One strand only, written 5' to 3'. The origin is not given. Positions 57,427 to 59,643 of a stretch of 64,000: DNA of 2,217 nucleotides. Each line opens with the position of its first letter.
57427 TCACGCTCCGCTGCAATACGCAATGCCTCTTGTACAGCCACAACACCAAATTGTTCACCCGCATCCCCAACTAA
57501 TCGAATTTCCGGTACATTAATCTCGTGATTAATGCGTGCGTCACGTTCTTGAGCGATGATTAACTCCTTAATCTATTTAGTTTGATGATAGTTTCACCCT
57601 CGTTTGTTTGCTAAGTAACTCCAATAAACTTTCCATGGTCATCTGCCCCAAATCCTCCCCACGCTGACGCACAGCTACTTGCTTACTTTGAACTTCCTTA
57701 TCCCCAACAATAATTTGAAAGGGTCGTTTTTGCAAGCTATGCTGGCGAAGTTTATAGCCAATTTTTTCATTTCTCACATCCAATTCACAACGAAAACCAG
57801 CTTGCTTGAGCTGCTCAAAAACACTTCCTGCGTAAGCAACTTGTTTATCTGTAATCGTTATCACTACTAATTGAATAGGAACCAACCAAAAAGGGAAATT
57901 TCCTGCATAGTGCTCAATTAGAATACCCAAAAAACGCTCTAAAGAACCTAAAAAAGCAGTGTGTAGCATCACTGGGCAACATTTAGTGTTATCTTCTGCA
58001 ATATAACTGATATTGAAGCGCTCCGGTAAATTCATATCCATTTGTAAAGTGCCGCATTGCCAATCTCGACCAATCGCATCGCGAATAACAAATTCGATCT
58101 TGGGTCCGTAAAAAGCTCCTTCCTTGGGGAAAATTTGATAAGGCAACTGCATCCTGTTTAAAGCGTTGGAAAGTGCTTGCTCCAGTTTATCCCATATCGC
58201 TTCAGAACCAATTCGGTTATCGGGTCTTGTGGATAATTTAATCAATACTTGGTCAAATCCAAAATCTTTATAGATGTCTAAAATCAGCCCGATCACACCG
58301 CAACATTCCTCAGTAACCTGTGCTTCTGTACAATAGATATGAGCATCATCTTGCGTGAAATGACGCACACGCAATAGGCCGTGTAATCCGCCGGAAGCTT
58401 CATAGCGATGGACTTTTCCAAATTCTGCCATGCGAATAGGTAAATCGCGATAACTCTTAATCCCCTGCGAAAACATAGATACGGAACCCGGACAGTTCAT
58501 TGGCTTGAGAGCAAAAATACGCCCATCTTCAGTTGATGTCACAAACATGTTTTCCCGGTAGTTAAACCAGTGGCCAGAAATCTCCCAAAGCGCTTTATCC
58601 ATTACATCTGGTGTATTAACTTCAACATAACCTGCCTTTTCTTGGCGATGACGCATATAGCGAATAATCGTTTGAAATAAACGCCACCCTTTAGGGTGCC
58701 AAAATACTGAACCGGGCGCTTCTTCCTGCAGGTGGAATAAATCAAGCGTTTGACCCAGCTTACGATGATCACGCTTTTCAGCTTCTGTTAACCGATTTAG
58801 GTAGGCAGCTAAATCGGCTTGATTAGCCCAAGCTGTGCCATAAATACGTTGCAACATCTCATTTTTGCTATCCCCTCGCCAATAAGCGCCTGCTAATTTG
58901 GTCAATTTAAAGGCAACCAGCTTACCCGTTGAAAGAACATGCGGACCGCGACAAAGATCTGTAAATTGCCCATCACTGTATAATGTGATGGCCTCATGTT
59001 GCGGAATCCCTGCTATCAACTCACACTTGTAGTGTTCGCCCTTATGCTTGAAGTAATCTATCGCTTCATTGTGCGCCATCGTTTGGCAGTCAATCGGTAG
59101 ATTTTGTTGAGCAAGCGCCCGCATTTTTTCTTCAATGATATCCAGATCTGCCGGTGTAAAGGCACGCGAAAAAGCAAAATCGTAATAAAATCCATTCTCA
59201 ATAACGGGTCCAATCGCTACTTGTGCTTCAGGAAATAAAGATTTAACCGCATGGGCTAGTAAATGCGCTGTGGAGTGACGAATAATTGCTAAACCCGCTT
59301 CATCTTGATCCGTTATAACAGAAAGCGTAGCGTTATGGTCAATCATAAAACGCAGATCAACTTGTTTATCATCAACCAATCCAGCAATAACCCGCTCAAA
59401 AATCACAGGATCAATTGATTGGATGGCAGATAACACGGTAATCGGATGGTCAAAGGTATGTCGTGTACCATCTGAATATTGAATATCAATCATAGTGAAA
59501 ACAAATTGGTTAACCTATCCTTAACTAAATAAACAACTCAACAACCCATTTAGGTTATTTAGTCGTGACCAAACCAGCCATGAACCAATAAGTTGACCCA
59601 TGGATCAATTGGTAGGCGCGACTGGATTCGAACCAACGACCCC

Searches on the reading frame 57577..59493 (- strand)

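Call 85: search_protein_families(library=pfam, proteins=[window:57577-59493:-], max_evalue=0.00001)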
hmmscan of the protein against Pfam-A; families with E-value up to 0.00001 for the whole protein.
window:57577-59493:- (638 aa): 3 families
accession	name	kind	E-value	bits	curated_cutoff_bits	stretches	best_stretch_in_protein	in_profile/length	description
PF00587.30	tRNA-synt_2b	-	5.7e-47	160.5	29.3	1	319-529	3-179/179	tRNA synthetase class II core domain (G, H, P, S and T)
PF03129.25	HGTP_anticodon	-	7.8e-20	71.3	21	1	541-629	1-93/94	Anticodon binding domain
PF07973.19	tRNA_SAD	-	7.5e-14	51.9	24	1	169-218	1-44/44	Threonyl and Alanyl tRNA synthetase second additional domain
